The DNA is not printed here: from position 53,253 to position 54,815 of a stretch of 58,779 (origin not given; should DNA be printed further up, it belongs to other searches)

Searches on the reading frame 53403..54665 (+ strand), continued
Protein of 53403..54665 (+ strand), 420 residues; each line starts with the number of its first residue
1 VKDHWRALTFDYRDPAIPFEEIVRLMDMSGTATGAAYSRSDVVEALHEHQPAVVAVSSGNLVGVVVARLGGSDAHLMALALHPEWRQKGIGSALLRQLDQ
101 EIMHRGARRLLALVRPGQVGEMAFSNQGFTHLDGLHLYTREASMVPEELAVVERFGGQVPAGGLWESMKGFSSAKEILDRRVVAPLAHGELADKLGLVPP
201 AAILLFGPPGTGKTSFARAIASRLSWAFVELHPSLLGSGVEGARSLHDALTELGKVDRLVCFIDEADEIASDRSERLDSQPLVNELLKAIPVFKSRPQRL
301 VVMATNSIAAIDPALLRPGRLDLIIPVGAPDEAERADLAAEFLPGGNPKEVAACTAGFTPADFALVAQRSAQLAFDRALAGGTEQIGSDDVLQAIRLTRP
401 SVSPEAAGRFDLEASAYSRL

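Call 35: find_homologous_proteins(query=A2, max_evalue=1e-40)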
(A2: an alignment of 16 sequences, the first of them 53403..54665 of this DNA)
Query A2 (16 sequences) (420 aa, profile of the alignment): 3119 proteins with E <= 1e-40 among 8000 candidates; the best 120 are listed.
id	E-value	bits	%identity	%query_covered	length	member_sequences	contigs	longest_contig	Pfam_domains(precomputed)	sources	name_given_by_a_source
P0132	1.7e-174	599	37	97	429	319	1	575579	PF13508.14,PF13521.13,PF00004.36,PF05496.19,PF07728.21,PF00583.32,PF13191.13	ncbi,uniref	ncbi:ATP-binding protein [Streptomyces vietnamensis]|uniref:ATP-binding protein n=1 Tax=Streptomyces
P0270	6.3e-174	597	43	99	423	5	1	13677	PF13508.14,PF00004.36,PF00583.32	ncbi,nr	ncbi:MAG: transitional endoplasmic reticulum ATPase [Miltoncostaeaceae bacterium]|nr:transitional en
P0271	8.8e-174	597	37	99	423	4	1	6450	PF13673.14,PF13173.13,PF13508.14,PF00004.36,PF05496.19,PF00583.32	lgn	-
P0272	1.5e-173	596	36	99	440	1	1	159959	PF13508.14,PF00004.36,PF05496.19,PF17862.8,PF00583.32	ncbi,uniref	ncbi:transitional endoplasmic reticulum ATPase [Streptacidiphilus sp. MAP12-16]|uniref:GNAT family N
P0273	2.4e-173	595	42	96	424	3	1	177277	PF13508.14,PF00004.36,PF00583.32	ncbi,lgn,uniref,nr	ncbi:ATP-binding protein [Gandjariella thermophila]|uniref:N-acetyltransferase domain-containing pro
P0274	2.9e-173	595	39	99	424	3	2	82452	PF13508.14,PF13521.13,PF00004.36,PF00583.32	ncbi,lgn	-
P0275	8.2e-173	594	38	99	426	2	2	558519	PF13508.14,PF00004.36,PF00583.32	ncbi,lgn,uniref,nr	ncbi:transitional endoplasmic reticulum ATPase [Kitasatospora sp. MAA4]|uniref:ATP-binding protein n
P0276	1.1e-172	593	38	99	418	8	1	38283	PF13508.14,PF00004.36,PF00583.32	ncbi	ncbi:ATP-binding protein [Streptomyces sp. NPDC002596]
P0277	1.7e-172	593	41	98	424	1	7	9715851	PF13673.14,PF13480.14,PF13508.14,PF00004.36,PF00583.32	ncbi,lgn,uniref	ncbi:ATP-binding protein [Streptomyces sp. NPDC004096]|uniref:ATP-binding protein n=1 Tax=unclassifi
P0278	1.7e-172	593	38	99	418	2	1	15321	PF13508.14,PF00004.36,PF05496.19,PF00583.32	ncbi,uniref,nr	ncbi:ATP-binding protein [Streptomyces sp. H27-D2]|uniref:ATP-binding protein n=1 Tax=Streptomyces s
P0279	2.4e-172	592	41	98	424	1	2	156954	PF13673.14,PF13480.14,PF13508.14,PF00004.36,PF00583.32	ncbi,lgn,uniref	ncbi:bifunctional GNAT family N-acetyltransferase/ATP-binding protein [Streptomyces sp. NPDC005731]|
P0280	2.4e-172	592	40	95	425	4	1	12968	PF13673.14,PF13508.14,PF00004.36,PF00583.32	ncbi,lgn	ncbi:ATP-binding protein [Streptomyces sp. NPDC002758]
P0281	2.5e-172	592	41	99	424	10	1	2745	PF13508.14,PF00004.36,PF00583.32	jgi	jgi:MoxR-like ATPase/L-amino acid N-acyltransferase YncA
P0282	3.4e-172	592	37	99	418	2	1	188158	PF13508.14,PF00004.36,PF17862.8,PF00583.32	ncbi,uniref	ncbi:ATP-binding protein [Streptomyces sp. NPDC051286]|uniref:ATP-binding protein n=1 Tax=Streptomyc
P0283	3.8e-172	591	40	98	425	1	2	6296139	PF13508.14,PF00004.36,PF00583.32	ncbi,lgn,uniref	ncbi:ATP-binding protein [Streptomyces thermogriseus]|uniref:N-acetyltransferase domain-containing p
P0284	6.3e-172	591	42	99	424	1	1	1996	PF13673.14,PF13508.14,PF00004.36,PF07728.21,PF00583.32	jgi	jgi:AAA+ superfamily predicted ATPase/GNAT superfamily N-acetyltransferase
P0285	7.0e-172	591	38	98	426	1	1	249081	PF13508.14,PF00004.36,PF00583.32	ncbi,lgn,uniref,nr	ncbi:bifunctional GNAT family N-acetyltransferase/ATP-binding protein [Streptomyces sp. RB6PN25]|uni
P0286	7.6e-172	590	42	95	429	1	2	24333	PF13480.14,PF13508.14,PF00004.36,PF00583.32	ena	-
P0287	8.2e-172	590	41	98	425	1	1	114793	PF00004.36,PF00583.32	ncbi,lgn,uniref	ncbi:ATP-binding protein [Streptomyces thermoalcalitolerans]|uniref:N-acetyltransferase domain-conta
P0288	9.0e-172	590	40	98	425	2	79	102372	PF13508.14,PF00004.36,PF00583.32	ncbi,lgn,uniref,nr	ncbi:ATPase AAA [Streptomyces sp. F-3]|uniref:ATP-binding protein n=1 Tax=Streptomyces TaxID=1883 Re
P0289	1.0e-171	590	41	99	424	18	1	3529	PF13508.14,PF00004.36,PF00583.32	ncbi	-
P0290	1.3e-171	590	41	91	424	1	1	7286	PF13508.14,PF00004.36,PF00583.32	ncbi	-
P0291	1.4e-171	590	38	99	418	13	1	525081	PF13508.14,PF00004.36,PF05496.19,PF00583.32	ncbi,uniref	ncbi:ATP-binding protein [Streptomyces sp. NPDC058620]|uniref:ATP-binding protein n=1 Tax=Streptomyc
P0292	1.5e-171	589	44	95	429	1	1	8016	PF13673.14,PF13508.14,PF00004.36,PF07728.21,PF00583.32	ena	-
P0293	1.6e-171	589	43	85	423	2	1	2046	PF13673.14,PF13508.14,PF00004.36,PF17862.8,PF00583.32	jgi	jgi:AAA+ superfamily predicted ATPase/GNAT superfamily N-acetyltransferase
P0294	1.6e-171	589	37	99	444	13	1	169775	PF13508.14,PF00004.36,PF05496.19,PF00583.32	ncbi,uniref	ncbi:ATP-binding protein [Kitasatospora sp. NPDC056181]|uniref:ATP-binding protein n=1 Tax=Kitasatos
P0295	1.7e-171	589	37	99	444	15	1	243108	PF13508.14,PF00004.36,PF05496.19,PF00583.32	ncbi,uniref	ncbi:bifunctional GNAT family N-acetyltransferase/ATP-binding protein [Kitasatospora sp. NPDC001603]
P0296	1.9e-171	589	39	99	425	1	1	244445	PF13508.14,PF00004.36,PF05496.19,PF00583.32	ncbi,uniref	ncbi:ATP-binding protein [Kitasatospora sp. NPDC127111]|uniref:ATP-binding protein n=1 Tax=Kitasatos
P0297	1.9e-171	589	37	99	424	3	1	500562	PF13508.14,PF00004.36,PF17862.8,PF00583.32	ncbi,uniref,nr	ncbi:ATP-binding protein [Nonomuraea sediminis]|uniref:ATP-binding protein n=1 Tax=Nonomuraea sedimi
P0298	2.2e-171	589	41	98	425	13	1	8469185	PF13480.14,PF13508.14,PF00004.36,PF00583.32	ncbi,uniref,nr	ncbi:bifunctional GNAT family N-acetyltransferase/ATP-binding protein [Streptomyces sp. WAC07094]|un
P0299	2.9e-171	589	41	99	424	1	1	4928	PF00004.36,PF00583.32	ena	-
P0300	3.0e-171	588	41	98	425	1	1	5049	PF13673.14,PF13480.14,PF13508.14,PF00004.36,PF00583.32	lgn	-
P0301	3.4e-171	588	41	99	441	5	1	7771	PF13508.14,PF00004.36,PF00583.32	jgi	jgi:GNAT superfamily N-acetyltransferase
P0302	3.6e-171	588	39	98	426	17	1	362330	PF13508.14,PF00004.36,PF00583.32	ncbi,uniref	ncbi:ATP-binding protein [Nonomuraea sp. NPDC059194]|uniref:ATP-binding protein n=1 Tax=Nonomuraea s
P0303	3.7e-171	588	39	98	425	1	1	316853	PF13508.14,PF00004.36,PF17862.8,PF00583.32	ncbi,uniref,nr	ncbi:ATP-binding protein [Thermoactinospora rubra]|uniref:ATP-binding protein n=1 Tax=Thermoactinosp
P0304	3.9e-171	588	42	99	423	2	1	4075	PF13508.14,PF00004.36,PF00583.32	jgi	jgi:transitional endoplasmic reticulum ATPase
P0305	4.0e-171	588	40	99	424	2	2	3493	PF13673.14,PF13508.14,PF00004.36,PF00583.32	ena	-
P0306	4.2e-171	588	38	98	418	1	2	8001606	PF13673.14,PF13508.14,PF00004.36,PF05496.19,PF17862.8,PF00583.32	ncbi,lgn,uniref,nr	ncbi:ATP-binding protein [Streptomyces sp. NBC_00859]|uniref:ATP-binding protein n=1 Tax=Streptomyce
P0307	4.5e-171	588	38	99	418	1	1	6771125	PF13508.14,PF00004.36,PF05496.19,PF00583.32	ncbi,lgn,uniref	ncbi:ATP-binding protein [Streptomyces sp. NBC_00388]|uniref:ATP-binding protein n=1 Tax=Streptomyce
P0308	4.9e-171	588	38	99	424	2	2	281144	PF13508.14,PF00004.36,PF05496.19,PF00583.32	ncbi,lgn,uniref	ncbi:ATP-binding protein [Kitasatospora sp. GAS1066B]|uniref:ATP-binding protein n=1 Tax=Kitasatospo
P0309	7.0e-171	587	40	99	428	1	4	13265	PF13508.14,PF00004.36,PF00583.32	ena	-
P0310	7.4e-171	587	42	95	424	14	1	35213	PF13480.14,PF13508.14,PF00004.36,PF00583.32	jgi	jgi:AAA+ superfamily predicted ATPase/GNAT superfamily N-acetyltransferase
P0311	8.1e-171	587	41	91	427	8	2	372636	PF13508.14,PF00004.36,PF00583.32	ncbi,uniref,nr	ncbi:bifunctional GNAT family N-acetyltransferase/ATP-binding protein [Streptomyces sp. SID2888]|uni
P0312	8.6e-171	587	40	99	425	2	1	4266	PF00004.36,PF00583.32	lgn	-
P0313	9.1e-171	587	40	98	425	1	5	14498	PF13673.14,PF13480.14,PF13508.14,PF00004.36,PF00583.32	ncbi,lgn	-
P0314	9.4e-171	587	42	98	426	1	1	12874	PF13673.14,PF13508.14,PF00004.36,PF00583.32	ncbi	-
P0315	9.6e-171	587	37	99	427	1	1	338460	PF13508.14,PF00004.36,PF05496.19,PF00583.32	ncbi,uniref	ncbi:ATP-binding protein [Streptomyces sp. NPDC090025]|uniref:ATP-binding protein n=1 Tax=Streptomyc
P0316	1.2e-170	586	41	98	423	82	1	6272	PF13673.14,PF13508.14,PF00004.36,PF17862.8,PF00583.32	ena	-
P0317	1.3e-170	586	41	91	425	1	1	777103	PF13508.14,PF00004.36,PF00583.32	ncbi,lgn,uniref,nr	ncbi:ATP-binding protein [Streptomyces brasiliensis]|uniref:N-acetyltransferase domain-containing pr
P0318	1.4e-170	586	37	99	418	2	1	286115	PF13508.14,PF00004.36,PF05496.19,PF00583.32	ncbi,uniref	ncbi:ATP-binding protein [Streptomyces andamanensis]|uniref:ATP-binding protein n=1 Tax=Streptomyces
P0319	1.4e-170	586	44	95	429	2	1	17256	PF13673.14,PF13508.14,PF00004.36,PF00583.32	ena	-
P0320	1.5e-170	586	40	99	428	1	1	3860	PF13508.14,PF00004.36,PF00583.32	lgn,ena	-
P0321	2.0e-170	586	43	85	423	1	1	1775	PF13508.14,PF00004.36,PF00583.32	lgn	-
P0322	2.3e-170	586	44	99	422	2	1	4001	PF13673.14,PF13508.14,PF00004.36,PF00583.32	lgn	-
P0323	2.3e-170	586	39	99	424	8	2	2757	PF13673.14,PF13508.14,PF00004.36,PF05496.19,PF00583.32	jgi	jgi:MoxR-like ATPase/GNAT superfamily N-acetyltransferase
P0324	2.5e-170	585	40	98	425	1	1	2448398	PF13508.14,PF00004.36,PF00583.32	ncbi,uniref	ncbi:ATP-binding protein [Streptomyces misionensis]|uniref:ATP-binding protein n=1 Tax=Streptomyces 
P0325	2.7e-170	585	41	99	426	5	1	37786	PF00004.36,PF00583.32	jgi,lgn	-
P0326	2.7e-170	585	40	99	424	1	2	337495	PF13508.14,PF00004.36,PF00583.32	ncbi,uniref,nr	ncbi:hypothetical protein GCM10011581_45620 [Saccharopolyspora subtropica]|uniref:N-acetyltransferas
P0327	2.9e-170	585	40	99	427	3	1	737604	PF13508.14,PF00004.36,PF00583.32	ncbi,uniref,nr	ncbi:ATP-binding protein [Streptomyces yokosukanensis]|uniref:ATP-binding protein n=1 Tax=Streptomyc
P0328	3.1e-170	585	42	99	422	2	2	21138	PF13673.14,PF13508.14,PF00004.36,PF05496.19,PF00583.32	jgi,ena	jgi:MoxR-like ATPase/GNAT superfamily N-acetyltransferase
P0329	3.3e-170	585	42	91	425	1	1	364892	PF13673.14,PF13508.14,PF00004.36,PF13401.13,PF00583.32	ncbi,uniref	ncbi:bifunctional GNAT family N-acetyltransferase/ATP-binding protein [Streptomyces sp. NPDC046759]|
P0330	3.4e-170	585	41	93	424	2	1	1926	PF13508.14,PF00004.36,PF00583.32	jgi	jgi:AAA+ superfamily predicted ATPase/GNAT superfamily N-acetyltransferase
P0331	3.4e-170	585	40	98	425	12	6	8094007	PF13508.14,PF00004.36,PF00583.32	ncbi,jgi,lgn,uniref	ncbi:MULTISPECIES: ATP-binding protein [Streptomyces]|uniref:ATP-binding protein n=1 Tax=Streptomyce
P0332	3.9e-170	585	40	99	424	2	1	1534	PF13508.14,PF00004.36,PF05496.19,PF00583.32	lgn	-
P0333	4.0e-170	585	41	96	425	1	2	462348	PF13508.14,PF00004.36,PF00583.32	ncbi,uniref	ncbi:ATP-binding protein [Streptomyces sp. NPDC048710]|uniref:ATP-binding protein n=1 Tax=unclassifi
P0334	4.5e-170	585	41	98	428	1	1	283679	PF13508.14,PF00004.36,PF00583.32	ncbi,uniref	ncbi:ATP-binding protein [Streptomyces kebangsaanensis]|uniref:ATP-binding protein n=1 Tax=Streptomy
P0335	4.6e-170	585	41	96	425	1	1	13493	PF13508.14,PF00004.36,PF00583.32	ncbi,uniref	ncbi:ATP-binding protein [Streptomyces sp. NPDC093060]|uniref:ATP-binding protein n=1 Tax=Streptomyc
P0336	4.9e-170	584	40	98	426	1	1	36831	PF13508.14,PF00004.36,PF00583.32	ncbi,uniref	ncbi:ATP-binding protein [Streptomyces sp. NPDC059168]|uniref:ATP-binding protein n=1 Tax=Streptomyc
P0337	5.1e-170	584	42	99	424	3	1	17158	PF13508.14,PF00004.36,PF00583.32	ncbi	-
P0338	5.3e-170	584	40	98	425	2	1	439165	PF13480.14,PF13508.14,PF00004.36,PF00583.32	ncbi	-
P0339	5.9e-170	584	40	99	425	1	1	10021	PF00004.36,PF00583.32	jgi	jgi:transitional endoplasmic reticulum ATPase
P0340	7.1e-170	584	40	91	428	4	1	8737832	PF13480.14,PF13508.14,PF00004.36,PF00583.32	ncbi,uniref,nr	ncbi:bifunctional GNAT family N-acetyltransferase/ATP-binding protein [Streptomyces sp. NBC_00885]|u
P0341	7.2e-170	584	40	99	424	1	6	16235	PF13673.14,PF13508.14,PF13521.13,PF00004.36,PF00583.32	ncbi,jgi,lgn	jgi:transitional endoplasmic reticulum ATPase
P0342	7.4e-170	584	41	99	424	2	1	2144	PF13508.14,PF00004.36,PF00583.32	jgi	jgi:transitional endoplasmic reticulum ATPase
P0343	9.1e-170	584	41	98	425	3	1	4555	PF13480.14,PF13508.14,PF00004.36,PF00583.32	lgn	-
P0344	9.6e-170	584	41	95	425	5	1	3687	PF13508.14,PF00004.36,PF05496.19,PF00583.32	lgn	-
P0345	9.7e-170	584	40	99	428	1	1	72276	PF13508.14,PF00004.36,PF00583.32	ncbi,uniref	ncbi:GNAT family N-acetyltransferase [Streptomyces sp. NPDC051133]|uniref:ATP-binding protein n=1 Ta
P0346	1.0e-169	583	40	96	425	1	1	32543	PF13508.14,PF00004.36,PF00583.32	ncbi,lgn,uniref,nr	ncbi:GNAT family N-acetyltransferase [Streptomyces misionensis]|uniref:GNAT family N-acetyltransfera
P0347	1.1e-169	583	39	98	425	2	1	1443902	PF13508.14,PF00004.36,PF00583.32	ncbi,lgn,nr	ncbi:ATP-dependent zinc metalloprotease FtsH [Streptomyces sp. RB17]|nr:ATP-dependent zinc metallopr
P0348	1.3e-169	583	37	99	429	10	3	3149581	PF13508.14,PF00004.36,PF05496.19,PF00583.32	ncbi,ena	-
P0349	1.3e-169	583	40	91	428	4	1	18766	PF13508.14,PF00004.36,PF00583.32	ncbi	ncbi:ATP-binding protein [Streptomyces carpinensis]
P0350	1.4e-169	583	41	91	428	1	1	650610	PF13508.14,PF00004.36,PF00583.32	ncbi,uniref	ncbi:ATP-binding protein [Streptomyces sp. NPDC001068]|uniref:ATP-binding protein n=1 Tax=Streptomyc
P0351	1.4e-169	583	40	91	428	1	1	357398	PF13508.14,PF00004.36,PF00583.32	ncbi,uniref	ncbi:GNAT family N-acetyltransferase [Streptomyces sp. NPDC093970]|uniref:ATP-binding protein n=1 Ta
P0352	1.5e-169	583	41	100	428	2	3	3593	PF13480.14,PF13508.14,PF00004.36,PF00583.32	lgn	-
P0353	1.5e-169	583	40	91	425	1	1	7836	PF13508.14,PF00004.36,PF00583.32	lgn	-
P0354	1.6e-169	583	42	91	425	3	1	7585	PF13508.14,PF00004.36,PF07728.21,PF00583.32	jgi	jgi:transitional endoplasmic reticulum ATPase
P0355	1.8e-169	583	38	99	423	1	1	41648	PF13508.14,PF00004.36,PF05496.19,PF17862.8,PF00583.32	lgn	-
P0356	2.2e-169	582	40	99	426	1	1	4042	PF13508.14,PF00004.36,PF00583.32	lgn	-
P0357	2.2e-169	582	39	97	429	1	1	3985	PF13508.14,PF00004.36,PF00583.32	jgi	jgi:transitional endoplasmic reticulum ATPase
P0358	2.3e-169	582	40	91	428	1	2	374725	PF00004.36,PF00583.32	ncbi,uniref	ncbi:GNAT family N-acetyltransferase [Streptomyces sp. NPDC048278]|uniref:ATP-binding protein n=1 Ta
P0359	2.3e-169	582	41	98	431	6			PF13508.14,PF00004.36,PF00583.32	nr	nr:GNAT family N-acetyltransferase [Streptomyces cadmiisoli]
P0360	2.4e-169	582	40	98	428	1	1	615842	PF13508.14,PF00004.36,PF00583.32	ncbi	ncbi:ATP-binding protein [Streptomyces sp. NPDC002076]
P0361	2.4e-169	582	40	98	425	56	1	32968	PF13508.14,PF00004.36,PF00583.32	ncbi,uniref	ncbi:GNAT family N-acetyltransferase [Streptomyces murinus]|uniref:ATP-binding protein n=1 Tax=Strep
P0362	2.6e-169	582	37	99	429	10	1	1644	PF13173.13,PF00004.36,PF05496.19,PF00583.32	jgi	jgi:transitional endoplasmic reticulum ATPase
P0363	2.6e-169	582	38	98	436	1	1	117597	PF13508.14,PF00004.36,PF00583.32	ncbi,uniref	ncbi:hypothetical protein GCM10009665_05290 [Kitasatospora nipponensis]|uniref:N-acetyltransferase d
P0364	2.7e-169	582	40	99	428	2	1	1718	PF13673.14,PF13508.14,PF00004.36,PF17862.8,PF07728.21,PF00583.32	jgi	jgi:AAA+ superfamily predicted ATPase/GNAT superfamily N-acetyltransferase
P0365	2.8e-169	582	38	98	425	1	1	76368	PF13480.14,PF13508.14,PF00004.36,PF00583.32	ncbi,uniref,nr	ncbi:ATPase AAA [Streptomyces hygroscopicus]|uniref:ATP-binding protein n=1 Tax=Streptomyces hygrosc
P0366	2.8e-169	582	41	91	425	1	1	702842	PF00004.36,PF00583.32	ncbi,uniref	ncbi:ATP-binding protein [Streptomyces sp. NPDC048291]|uniref:ATP-binding protein n=1 Tax=Streptomyc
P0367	2.9e-169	582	41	91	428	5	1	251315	PF13508.14,PF00004.36,PF00583.32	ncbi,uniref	ncbi:GNAT family N-acetyltransferase [Streptomyces sp. NPDC001817]|uniref:ATP-binding protein n=1 Ta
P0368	3.1e-169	582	40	98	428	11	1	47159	PF13508.14,PF00004.36,PF00583.32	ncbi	ncbi:ATP-binding protein [Streptomyces sp. NPDC004752]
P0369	3.1e-169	582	42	91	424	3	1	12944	PF13508.14,PF00004.36,PF17862.8,PF00583.32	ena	-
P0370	3.2e-169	582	40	98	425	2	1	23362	PF13508.14,PF00004.36,PF00583.32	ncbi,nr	ncbi:AAA family ATPase [Streptomyces sp. NTH33]|nr:GNAT family N-acetyltransferase [Streptomyces sp.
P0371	3.4e-169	582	44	85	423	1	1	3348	PF13508.14,PF00004.36,PF00583.32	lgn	-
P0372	3.6e-169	582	40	99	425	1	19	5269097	PF13673.14,PF13508.14,PF00004.36,PF00583.32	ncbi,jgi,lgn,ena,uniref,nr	ncbi:AAA domain family protein [Mycolicibacterium hassiacum DSM 44199]|jgi:ribosomal protein S18 ace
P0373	3.7e-169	582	42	95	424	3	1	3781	PF13508.14,PF13521.13,PF00004.36,PF00583.32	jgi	jgi:transitional endoplasmic reticulum ATPase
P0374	4.2e-169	581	42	91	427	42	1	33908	PF13508.14,PF00004.36,PF00583.32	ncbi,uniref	ncbi:ATP-binding protein [Streptomyces sp. NPDC056291]|uniref:ATP-binding protein n=1 Tax=Streptomyc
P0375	4.4e-169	581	39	98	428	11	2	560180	PF13508.14,PF00004.36,PF00583.32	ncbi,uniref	ncbi:GNAT family N-acetyltransferase [Streptomyces sp. NPDC048564]|uniref:ATP-binding protein n=1 Ta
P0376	4.4e-169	581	41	91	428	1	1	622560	PF00004.36,PF00583.32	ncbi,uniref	ncbi:ATP-binding protein [Streptomyces sp. NPDC094038]|uniref:ATP-binding protein n=1 Tax=Streptomyc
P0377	4.4e-169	581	40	99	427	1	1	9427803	PF13508.14,PF00004.36,PF00583.32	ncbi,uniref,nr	ncbi:GNAT family N-acetyltransferase [Streptomyces sp. Li-HN-5-11]|uniref:ATP-binding protein n=1 Ta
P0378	4.8e-169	581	42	99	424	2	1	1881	PF13673.14,PF13508.14,PF00004.36,PF00583.32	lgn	-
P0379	5.7e-169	581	40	98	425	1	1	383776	PF00004.36,PF00583.32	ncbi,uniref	ncbi:GNAT family N-acetyltransferase [Streptomyces sp. NPDC007905]|uniref:ATP-binding protein n=1 Ta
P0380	6.3e-169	581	39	98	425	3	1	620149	PF13508.14,PF00004.36,PF00583.32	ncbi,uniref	ncbi:ATP-binding protein [Streptomyces sp. NPDC001544]|uniref:ATP-binding protein n=1 Tax=Streptomyc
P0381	6.8e-169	581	39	98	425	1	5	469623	PF13508.14,PF00004.36,PF00583.32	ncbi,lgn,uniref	ncbi:ATP-binding protein [Streptomyces sp. Tue6028]|uniref:ATP-binding protein n=1 Tax=Streptomyces 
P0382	7.6e-169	581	39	98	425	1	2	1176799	PF13508.14,PF00004.36,PF00583.32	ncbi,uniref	ncbi:ATP-binding protein [Streptomyces krungchingensis]|uniref:ATP-binding protein n=1 Tax=Streptomy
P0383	7.7e-169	581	42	95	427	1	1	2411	PF13673.14,PF13508.14,PF00004.36,PF00583.32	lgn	-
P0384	7.7e-169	581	41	99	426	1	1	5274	PF13508.14,PF00004.36,PF00583.32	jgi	jgi:GNAT superfamily N-acetyltransferase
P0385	7.8e-169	581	41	98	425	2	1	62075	PF13508.14,PF00004.36,PF00583.32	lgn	-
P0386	7.8e-169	581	41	91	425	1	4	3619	PF13673.14,PF13508.14,PF00004.36,PF00583.32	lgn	-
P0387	7.8e-169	581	42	93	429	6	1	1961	PF13508.14,PF00004.36,PF00583.32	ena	-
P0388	8.1e-169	580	40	99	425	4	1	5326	PF00004.36,PF00583.32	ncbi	ncbi:MAG: ATP-binding protein [Mycobacteriaceae bacterium]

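Call 36: find_encoding_contigs(protein=P0331, flank=6000, max_places=3)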
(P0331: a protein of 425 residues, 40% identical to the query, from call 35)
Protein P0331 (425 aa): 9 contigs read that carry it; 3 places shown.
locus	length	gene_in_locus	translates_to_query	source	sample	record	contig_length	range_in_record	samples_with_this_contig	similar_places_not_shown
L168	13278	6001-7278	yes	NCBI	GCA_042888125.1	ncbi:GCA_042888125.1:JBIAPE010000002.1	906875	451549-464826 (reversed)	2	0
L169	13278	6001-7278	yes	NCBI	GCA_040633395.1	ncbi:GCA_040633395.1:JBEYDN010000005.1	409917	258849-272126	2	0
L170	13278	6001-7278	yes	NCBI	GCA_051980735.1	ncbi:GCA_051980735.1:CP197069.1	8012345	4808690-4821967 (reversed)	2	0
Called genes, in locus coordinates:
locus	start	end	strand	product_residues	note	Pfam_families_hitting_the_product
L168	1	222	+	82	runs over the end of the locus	-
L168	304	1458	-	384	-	PF01053:Cys_Met_Meta_PP, PF00155:Aminotran_1_2 (weak), PF00266:Aminotran_5 (weak), PF01212:Beta_elim_lyase (weak), PF01041:DegT_DnrJ_EryC1 (weak)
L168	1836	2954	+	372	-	-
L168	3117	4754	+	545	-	PF01435:Peptidase_M48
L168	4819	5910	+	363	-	-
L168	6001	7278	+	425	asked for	PF00583:Acetyltransf_1, PF13508:Acetyltransf_7 (weak), PF00004:AAA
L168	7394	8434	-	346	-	PF08240:ADH_N, PF00107:ADH_zinc_N, PF13602:ADH_zinc_N_2 (weak)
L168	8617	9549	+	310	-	PF13560:HTH_31, PF01381:HTH_3, PF17765:MLTR_LBD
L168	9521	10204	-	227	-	PF00005:ABC_tran, PF13304:AAA_21 (faint)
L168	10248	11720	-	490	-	PF12704:MacB_PCD, PF02687:FtsX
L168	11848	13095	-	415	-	PF17964:Big_10, PF03734:YkuD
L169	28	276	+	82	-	-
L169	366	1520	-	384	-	PF01053:Cys_Met_Meta_PP, PF00155:Aminotran_1_2 (weak), PF00266:Aminotran_5 (weak), PF01212:Beta_elim_lyase (faint), PF01041:DegT_DnrJ_EryC1 (weak)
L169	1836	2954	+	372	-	-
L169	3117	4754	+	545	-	PF01435:Peptidase_M48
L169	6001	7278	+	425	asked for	PF00583:Acetyltransf_1, PF13508:Acetyltransf_7 (weak), PF00004:AAA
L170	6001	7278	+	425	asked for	PF00583:Acetyltransf_1, PF13508:Acetyltransf_7 (weak), PF00004:AAA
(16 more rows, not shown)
